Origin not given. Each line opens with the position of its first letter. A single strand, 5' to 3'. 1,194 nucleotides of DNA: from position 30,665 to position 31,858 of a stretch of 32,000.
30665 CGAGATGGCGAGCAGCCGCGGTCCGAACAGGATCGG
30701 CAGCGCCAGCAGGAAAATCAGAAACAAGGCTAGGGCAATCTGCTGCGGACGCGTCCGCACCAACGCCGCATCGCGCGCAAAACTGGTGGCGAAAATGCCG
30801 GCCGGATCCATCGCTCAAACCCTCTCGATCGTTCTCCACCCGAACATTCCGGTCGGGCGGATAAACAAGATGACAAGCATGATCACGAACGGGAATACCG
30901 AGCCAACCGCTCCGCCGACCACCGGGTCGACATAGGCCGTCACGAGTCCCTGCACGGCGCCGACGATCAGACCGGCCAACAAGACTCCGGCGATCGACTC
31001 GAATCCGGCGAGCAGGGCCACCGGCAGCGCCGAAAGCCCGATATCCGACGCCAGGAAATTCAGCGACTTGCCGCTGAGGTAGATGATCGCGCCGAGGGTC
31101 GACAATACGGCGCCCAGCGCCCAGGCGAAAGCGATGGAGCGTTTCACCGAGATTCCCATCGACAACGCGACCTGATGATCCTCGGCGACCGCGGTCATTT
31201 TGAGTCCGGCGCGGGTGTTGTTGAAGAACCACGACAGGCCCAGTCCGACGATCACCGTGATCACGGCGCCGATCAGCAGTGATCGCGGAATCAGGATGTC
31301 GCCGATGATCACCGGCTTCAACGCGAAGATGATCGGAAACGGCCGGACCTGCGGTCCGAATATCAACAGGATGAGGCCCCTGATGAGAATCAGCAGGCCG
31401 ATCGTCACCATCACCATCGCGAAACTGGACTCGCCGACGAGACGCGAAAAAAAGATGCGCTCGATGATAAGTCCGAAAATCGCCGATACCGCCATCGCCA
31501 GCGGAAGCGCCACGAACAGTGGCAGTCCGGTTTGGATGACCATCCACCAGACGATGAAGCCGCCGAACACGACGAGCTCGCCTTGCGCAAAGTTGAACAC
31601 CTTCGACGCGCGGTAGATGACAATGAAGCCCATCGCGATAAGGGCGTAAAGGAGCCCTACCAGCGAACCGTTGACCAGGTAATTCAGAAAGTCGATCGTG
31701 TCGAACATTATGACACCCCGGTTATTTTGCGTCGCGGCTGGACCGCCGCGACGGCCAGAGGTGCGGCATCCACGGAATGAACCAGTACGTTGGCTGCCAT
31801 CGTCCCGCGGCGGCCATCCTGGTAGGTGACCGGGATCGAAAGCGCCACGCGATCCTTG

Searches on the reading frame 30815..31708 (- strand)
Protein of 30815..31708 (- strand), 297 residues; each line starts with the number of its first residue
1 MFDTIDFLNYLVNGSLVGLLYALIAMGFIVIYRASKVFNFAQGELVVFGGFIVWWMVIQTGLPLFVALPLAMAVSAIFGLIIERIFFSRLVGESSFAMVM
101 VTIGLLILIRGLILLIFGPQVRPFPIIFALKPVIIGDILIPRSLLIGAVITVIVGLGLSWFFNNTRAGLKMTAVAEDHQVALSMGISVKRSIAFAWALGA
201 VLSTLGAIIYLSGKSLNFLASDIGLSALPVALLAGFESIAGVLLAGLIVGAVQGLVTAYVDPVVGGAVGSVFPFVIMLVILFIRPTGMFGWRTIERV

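Call 65: search_protein_families(library=pfam, max_evalue=0.001, proteins=[window:30815-31708:-])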
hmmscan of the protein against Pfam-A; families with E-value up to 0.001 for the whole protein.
window:30815-31708:- (297 aa): 1 family
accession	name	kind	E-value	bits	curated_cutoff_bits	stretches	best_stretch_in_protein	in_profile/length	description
PF02653.21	BPD_transp_2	-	2.1e-27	96.4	26.8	1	11-281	2-269/269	Branched-chain amino acid transport system / permease component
